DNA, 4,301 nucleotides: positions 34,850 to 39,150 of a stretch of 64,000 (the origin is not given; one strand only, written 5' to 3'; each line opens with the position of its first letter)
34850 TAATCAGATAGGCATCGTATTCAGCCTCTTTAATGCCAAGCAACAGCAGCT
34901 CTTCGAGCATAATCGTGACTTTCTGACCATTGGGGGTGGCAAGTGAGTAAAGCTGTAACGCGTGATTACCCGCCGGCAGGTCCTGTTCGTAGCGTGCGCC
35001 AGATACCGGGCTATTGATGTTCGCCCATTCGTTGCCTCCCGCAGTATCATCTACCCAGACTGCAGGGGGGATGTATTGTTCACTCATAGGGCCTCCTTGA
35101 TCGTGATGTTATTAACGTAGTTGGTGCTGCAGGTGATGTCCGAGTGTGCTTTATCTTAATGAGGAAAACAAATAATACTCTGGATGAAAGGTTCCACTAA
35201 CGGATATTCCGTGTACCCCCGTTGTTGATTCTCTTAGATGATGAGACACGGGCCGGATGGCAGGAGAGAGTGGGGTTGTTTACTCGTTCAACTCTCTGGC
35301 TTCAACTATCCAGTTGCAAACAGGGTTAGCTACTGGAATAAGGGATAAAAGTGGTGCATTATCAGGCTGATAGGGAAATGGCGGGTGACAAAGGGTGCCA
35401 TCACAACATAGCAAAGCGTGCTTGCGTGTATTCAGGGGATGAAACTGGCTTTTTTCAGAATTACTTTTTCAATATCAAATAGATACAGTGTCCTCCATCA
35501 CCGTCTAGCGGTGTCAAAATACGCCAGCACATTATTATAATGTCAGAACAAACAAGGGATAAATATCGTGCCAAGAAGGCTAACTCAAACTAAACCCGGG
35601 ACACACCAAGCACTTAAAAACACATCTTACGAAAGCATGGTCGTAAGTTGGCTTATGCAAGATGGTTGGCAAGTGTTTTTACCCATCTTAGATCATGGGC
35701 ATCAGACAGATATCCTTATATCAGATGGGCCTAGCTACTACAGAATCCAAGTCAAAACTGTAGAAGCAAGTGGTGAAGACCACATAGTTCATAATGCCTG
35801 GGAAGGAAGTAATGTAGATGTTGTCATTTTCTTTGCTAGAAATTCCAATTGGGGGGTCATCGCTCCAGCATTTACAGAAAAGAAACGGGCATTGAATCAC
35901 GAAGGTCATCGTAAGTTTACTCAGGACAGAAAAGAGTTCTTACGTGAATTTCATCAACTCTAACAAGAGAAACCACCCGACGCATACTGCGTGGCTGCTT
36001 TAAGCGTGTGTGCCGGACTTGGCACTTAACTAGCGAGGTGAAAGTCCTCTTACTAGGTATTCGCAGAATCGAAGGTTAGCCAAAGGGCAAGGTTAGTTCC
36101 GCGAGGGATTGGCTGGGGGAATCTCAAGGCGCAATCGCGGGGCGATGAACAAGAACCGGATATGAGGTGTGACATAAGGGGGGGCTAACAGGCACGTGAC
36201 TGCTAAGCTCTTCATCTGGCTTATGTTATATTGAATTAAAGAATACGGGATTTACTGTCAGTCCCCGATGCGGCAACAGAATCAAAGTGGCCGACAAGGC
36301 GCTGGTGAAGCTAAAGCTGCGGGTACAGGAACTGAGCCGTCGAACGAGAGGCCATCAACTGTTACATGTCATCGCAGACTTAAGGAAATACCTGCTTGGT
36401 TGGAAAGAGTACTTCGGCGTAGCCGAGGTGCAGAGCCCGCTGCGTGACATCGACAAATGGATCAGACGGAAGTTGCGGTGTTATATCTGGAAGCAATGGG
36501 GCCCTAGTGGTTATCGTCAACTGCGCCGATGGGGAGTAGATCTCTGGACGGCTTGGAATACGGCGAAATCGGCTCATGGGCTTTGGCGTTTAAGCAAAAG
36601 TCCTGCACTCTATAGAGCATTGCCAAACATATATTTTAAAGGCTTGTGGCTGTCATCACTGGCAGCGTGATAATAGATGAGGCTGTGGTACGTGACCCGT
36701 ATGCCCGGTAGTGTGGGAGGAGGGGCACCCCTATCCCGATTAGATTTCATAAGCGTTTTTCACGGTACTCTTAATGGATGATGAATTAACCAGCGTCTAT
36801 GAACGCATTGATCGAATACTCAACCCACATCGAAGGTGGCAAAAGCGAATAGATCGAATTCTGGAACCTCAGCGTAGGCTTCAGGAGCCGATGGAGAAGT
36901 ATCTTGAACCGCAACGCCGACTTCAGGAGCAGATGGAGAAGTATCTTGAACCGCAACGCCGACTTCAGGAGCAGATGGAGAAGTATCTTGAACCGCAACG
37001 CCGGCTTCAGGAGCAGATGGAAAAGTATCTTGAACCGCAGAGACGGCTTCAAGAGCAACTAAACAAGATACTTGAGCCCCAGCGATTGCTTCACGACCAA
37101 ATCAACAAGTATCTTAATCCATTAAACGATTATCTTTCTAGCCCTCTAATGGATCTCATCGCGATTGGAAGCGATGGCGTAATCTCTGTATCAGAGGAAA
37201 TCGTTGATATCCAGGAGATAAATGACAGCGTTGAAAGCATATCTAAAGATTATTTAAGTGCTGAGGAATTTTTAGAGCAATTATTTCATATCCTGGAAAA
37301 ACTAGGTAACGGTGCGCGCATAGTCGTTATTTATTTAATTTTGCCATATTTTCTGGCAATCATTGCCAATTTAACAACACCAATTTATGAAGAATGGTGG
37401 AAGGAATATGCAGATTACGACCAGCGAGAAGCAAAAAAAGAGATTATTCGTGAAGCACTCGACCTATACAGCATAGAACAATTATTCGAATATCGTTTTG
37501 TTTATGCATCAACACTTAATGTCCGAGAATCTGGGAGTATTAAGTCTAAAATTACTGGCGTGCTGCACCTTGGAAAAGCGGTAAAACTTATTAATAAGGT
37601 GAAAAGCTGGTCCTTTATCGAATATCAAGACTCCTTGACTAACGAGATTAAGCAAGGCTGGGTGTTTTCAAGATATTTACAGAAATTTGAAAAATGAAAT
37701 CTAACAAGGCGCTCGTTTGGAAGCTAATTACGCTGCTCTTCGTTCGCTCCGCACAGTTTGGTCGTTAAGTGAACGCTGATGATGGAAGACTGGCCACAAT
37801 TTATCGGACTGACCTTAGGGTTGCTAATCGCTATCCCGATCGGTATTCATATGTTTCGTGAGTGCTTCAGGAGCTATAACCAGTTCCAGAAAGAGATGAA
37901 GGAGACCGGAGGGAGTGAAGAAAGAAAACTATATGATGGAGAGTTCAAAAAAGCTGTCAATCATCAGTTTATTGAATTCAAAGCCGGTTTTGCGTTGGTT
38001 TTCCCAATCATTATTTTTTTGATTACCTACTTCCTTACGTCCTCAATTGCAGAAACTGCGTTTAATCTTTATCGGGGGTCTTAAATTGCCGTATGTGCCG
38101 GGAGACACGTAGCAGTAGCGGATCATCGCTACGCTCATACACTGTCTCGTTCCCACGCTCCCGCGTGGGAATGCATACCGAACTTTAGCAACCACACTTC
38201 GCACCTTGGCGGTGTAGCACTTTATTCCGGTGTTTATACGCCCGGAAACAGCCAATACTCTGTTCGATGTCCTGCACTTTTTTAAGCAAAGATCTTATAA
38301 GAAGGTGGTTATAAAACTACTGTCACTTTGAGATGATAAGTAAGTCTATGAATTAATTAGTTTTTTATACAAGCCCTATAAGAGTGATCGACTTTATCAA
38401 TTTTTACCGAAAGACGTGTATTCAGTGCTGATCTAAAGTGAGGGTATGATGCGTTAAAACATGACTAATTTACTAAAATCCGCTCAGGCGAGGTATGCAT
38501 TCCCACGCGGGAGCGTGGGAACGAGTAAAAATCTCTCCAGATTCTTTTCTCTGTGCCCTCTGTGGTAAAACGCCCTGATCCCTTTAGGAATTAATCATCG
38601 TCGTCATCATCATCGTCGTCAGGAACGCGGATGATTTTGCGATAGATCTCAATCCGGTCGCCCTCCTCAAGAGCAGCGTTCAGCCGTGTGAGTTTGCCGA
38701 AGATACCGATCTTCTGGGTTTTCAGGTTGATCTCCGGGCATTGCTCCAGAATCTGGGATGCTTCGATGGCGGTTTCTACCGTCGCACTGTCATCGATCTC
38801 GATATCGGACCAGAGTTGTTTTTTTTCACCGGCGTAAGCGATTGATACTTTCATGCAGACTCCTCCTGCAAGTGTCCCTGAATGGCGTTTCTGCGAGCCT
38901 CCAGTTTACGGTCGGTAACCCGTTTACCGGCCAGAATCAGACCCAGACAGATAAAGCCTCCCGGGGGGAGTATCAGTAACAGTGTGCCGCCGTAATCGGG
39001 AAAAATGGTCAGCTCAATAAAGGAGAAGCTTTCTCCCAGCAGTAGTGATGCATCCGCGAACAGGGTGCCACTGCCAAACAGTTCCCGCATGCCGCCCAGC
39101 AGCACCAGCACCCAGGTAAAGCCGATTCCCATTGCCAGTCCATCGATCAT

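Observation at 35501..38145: Integrase-less integron cassette array (CALIN) lodged inside a nitrogen-fixation region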

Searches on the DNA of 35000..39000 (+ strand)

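Call 8: search_rna_families(source=window, start=35000, end=39000, threshold=evalue, max_evalue=5, show_alignments=4)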
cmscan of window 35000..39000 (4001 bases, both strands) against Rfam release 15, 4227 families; matches with E-value up to 5: 1.
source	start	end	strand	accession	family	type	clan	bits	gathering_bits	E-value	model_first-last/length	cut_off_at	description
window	36095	36270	+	RF02001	group-II-D1D4-3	Intron;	CL00102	45.4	32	3.7e-07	1-170/170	no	Group II catalytic intron D1-D4-3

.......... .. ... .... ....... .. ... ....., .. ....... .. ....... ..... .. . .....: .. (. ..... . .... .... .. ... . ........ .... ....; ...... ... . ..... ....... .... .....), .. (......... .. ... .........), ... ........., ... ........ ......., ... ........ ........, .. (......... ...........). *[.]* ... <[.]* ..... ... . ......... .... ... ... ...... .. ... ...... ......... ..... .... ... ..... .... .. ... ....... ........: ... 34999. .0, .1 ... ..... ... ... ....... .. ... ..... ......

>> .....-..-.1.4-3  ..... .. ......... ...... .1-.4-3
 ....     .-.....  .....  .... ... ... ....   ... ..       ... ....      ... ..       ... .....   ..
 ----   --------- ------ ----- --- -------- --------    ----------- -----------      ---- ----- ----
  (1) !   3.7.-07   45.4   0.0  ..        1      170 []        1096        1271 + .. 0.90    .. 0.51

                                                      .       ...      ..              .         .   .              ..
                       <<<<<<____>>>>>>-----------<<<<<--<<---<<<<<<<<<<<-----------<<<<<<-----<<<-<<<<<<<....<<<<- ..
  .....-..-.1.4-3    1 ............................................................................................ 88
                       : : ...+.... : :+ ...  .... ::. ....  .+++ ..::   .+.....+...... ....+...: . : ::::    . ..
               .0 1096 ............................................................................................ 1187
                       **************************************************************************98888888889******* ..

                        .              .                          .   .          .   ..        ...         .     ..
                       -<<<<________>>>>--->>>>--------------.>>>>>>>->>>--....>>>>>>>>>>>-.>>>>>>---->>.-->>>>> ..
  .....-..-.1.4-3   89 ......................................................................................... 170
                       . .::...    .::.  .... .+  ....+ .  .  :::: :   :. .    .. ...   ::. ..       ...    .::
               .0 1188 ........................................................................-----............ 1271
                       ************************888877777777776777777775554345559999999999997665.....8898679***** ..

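Call 25: search_dna_similar(query=window:36008-36740:+, collection=plasmids, mode=distant, max_rows=15)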
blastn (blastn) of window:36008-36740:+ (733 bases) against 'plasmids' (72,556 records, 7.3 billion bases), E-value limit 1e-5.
Records with a match: 13; places in all: 24; records where one place covers at least 80% of the query: 0.
Best place of each record, by identity: 90-95% 2; 80-90% 2; 60-80% 9.
By first word of the organism name: Shewanella 2; Vibrio 2; Rhizobium 2; Proteus 1; Aeromonas 1; Escherichia 1; Klebsiella 1; Enterobacter 1; Sinorhizobium 1; Skermanella 1.
By predicted mobility (MOB-suite, as given by PLSDB): conjugative 10; mobilizable 2; non-mobilizable 1.
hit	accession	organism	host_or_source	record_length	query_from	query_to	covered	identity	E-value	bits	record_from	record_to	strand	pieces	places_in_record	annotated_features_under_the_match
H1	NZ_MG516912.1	Proteus penneri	silver gull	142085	241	719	65%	74.2%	6e-78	299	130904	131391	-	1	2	ltrA: group II intron reverse transcriptase/maturase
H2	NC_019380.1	Aeromonas hydrophila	-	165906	265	719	62%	72.0%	4e-61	243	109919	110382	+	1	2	ltrA: group II intron reverse transcriptase/maturase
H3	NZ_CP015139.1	Escherichia coli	Homo sapiens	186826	265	719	62%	72.0%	4e-61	243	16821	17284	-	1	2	ltrA: group II intron reverse transcriptase/maturase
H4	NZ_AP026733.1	Shewanella xiamenensis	-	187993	265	719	62%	72.0%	4e-61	243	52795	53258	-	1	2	ltrA: group II intron reverse transcriptase/maturase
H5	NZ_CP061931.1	Klebsiella michiganensis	Homo sapiens,Rectal swab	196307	265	719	62%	72.0%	4e-61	243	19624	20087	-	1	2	ltrA: group II intron reverse transcriptase/maturase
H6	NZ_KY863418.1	Enterobacter asburiae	Homo sapiens,urine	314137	265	719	62%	72.0%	4e-61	243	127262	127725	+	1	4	ltrA: group II intron reverse transcriptase/maturase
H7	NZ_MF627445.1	Vibrio parahaemolyticus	shrimp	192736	265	719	62%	72.0%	4e-61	243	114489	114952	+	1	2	ltrA: group II intron reverse transcriptase/maturase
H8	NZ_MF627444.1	Vibrio parahaemolyticus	shrimp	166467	265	719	62%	72.0%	4e-61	243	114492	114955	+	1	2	ltrA: group II intron reverse transcriptase/maturase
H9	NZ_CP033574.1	Shewanella algae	Neophocaena phocaenoides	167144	265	719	62%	71.8%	5e-60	239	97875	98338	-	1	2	ltrA: group II intron reverse transcriptase/maturase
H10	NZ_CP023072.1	Sinorhizobium fredii CCBAU 83666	G.max,nodule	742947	675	722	7%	89.6%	2e-7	65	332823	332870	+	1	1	none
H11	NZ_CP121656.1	Rhizobium sp. CB3171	Calliandra calothyrsus,cell culture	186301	675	722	7%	89.6%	2e-7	65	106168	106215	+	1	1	none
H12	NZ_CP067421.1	Skermanella sp. TT6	Homo sapiens,single cell,skin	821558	679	722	6%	90.9%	9e-6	59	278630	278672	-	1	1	none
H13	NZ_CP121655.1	Rhizobium sp. CB3171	Calliandra calothyrsus,cell culture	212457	675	716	6%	92.9%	7e-7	64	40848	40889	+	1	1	none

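Call 27: get_annotated_region(hit=H1, flank=3500)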
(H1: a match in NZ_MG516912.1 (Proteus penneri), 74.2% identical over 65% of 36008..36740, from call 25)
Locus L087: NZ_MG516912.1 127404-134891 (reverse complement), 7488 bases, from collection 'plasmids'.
description: Proteus penneri plasmid pPp47, complete sequence
organism: Proteus penneri (NCBI taxid 102862)
taxonomy: Bacteria; Pseudomonadota; Gammaproteobacteria; Enterobacterales; Morganellaceae; Proteus; Proteus penneri
host: -; source: silver gull; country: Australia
typing (MOB-suite, as given by PLSDB): conjugative; replicon rep_cluster_1506; relaxase MOBH; mating-pair formation MPF_F
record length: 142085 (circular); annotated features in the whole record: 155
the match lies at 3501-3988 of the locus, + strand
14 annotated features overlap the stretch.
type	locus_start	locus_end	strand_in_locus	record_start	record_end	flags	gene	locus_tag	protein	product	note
CDS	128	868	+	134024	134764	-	-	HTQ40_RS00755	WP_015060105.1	subclass B1 metallo-beta-lactamase IMP-4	-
predicted_resistance_gene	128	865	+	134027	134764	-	blaIMP-4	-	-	subclass B1 metallo-beta-lactamase IMP-4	predicted by amrfinderplus; class BETA-LACTAM; identity 100.0%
predicted_resistance_gene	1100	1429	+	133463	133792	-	qacG2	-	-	quaternary ammonium compound efflux SMR transporter QacG2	predicted by amrfinderplus; class QUATERNARY AMMONIUM; identity 100.0%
CDS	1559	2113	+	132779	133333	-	-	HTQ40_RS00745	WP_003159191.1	aminoglycoside N-acetyltransferase AAC(6')-Ib4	-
predicted_resistance_gene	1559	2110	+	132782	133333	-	aac(6')-Ib4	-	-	aminoglycoside N-acetyltransferase AAC(6')-Ib4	predicted by amrfinderplus; class AMINOGLYCOSIDE; identity 100.0%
CDS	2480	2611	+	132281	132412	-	-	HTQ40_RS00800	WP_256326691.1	hypothetical protein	-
CDS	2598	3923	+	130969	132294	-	ltrA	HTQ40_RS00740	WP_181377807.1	group II intron reverse transcriptase/maturase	GO:0000373 - Group II intron splicing [Evidence IEA]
CDS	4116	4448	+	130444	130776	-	qacG2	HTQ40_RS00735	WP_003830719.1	quaternary ammonium compound efflux SMR transporter QacG2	-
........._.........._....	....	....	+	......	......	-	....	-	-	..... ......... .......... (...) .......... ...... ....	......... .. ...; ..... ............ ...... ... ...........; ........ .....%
predicted_resistance_gene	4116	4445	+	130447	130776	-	qacG2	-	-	quaternary ammonium compound efflux SMR transporter QacG2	predicted by amrfinderplus; class QUATERNARY AMMONIUM; identity 100.0%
CDS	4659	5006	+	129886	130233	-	-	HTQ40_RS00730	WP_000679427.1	quaternary ammonium compound efflux SMR transporter QacE delta 1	-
predicted_resistance_gene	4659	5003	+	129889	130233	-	qacEdelta1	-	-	quaternary ammonium compound efflux SMR transporter QacE delta 1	predicted by amrfinderplus; class QUATERNARY AMMONIUM; identity 100.0%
predicted_resistance_gene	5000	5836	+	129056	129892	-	sul1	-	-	sulfonamide-resistant dihydropteroate synthase Sul1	predicted by amrfinderplus; class SULFONAMIDE; identity 100.0%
CDS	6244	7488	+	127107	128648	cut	-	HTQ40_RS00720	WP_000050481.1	IS91-like element ISCR1 family transposase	-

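Call 28: get_annotated_region(hit=H2, flank=3500)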
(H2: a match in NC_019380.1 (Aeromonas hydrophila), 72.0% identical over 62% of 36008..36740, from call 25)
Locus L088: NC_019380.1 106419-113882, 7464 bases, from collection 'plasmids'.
description: Aeromonas hydrophila plasmid pR148, complete sequence
organism: Aeromonas hydrophila (NCBI taxid 644)
taxonomy: Bacteria; Pseudomonadota; Gammaproteobacteria; Aeromonadales; Aeromonadaceae; Aeromonas; Aeromonas hydrophila
host: -; source: -; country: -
typing (MOB-suite, as given by PLSDB): conjugative; replicon IncC; relaxase MOBH,MOBH; mating-pair formation MPF_F
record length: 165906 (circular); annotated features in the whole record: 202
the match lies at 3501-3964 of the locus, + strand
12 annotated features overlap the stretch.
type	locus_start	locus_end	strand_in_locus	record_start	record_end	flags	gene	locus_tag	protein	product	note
CDS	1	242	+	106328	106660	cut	qac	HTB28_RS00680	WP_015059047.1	quaternary ammonium compound efflux SMR transporter QacL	-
predicted_resistance_gene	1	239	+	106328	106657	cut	qacL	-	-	quaternary ammonium compound efflux SMR transporter QacL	predicted by amrfinderplus; class QUATERNARY AMMONIUM; identity 100.0%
CDS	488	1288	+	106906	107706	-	-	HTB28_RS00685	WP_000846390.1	oxacillin-hydrolyzing class D beta-lactamase OXA-10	-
predicted_resistance_gene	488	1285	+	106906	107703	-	blaOXA-10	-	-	oxacillin-hydrolyzing class D beta-lactamase OXA-10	predicted by amrfinderplus; class BETA-LACTAM; identity 100.0%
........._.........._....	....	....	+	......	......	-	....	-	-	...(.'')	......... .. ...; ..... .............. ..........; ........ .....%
predicted_resistance_gene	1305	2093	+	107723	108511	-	aadA1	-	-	ANT(3'')-Ia family aminoglycoside nucleotidyltransferase AadA1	predicted by amrfinderplus; class AMINOGLYCOSIDE; identity 100.0%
CDS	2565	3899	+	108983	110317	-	ltrA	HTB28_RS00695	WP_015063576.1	group II intron reverse transcriptase/maturase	GO:0000373 - Group II intron splicing [Evidence IEA]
CDS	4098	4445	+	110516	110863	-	-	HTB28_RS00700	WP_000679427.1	quaternary ammonium compound efflux SMR transporter QacE delta 1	-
predicted_resistance_gene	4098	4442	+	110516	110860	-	qacEdelta1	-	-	quaternary ammonium compound efflux SMR transporter QacE delta 1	predicted by amrfinderplus; class QUATERNARY AMMONIUM; identity 100.0%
CDS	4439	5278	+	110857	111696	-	sul1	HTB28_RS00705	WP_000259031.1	sulfonamide-resistant dihydropteroate synthase Sul1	-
predicted_resistance_gene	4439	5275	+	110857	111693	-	sul1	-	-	sulfonamide-resistant dihydropteroate synthase Sul1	predicted by amrfinderplus; class SULFONAMIDE; identity 100.0%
CDS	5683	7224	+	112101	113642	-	-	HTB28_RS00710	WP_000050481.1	IS91-like element ISCR1 family transposase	GO:0006313 - DNA transposition [Evidence IEA]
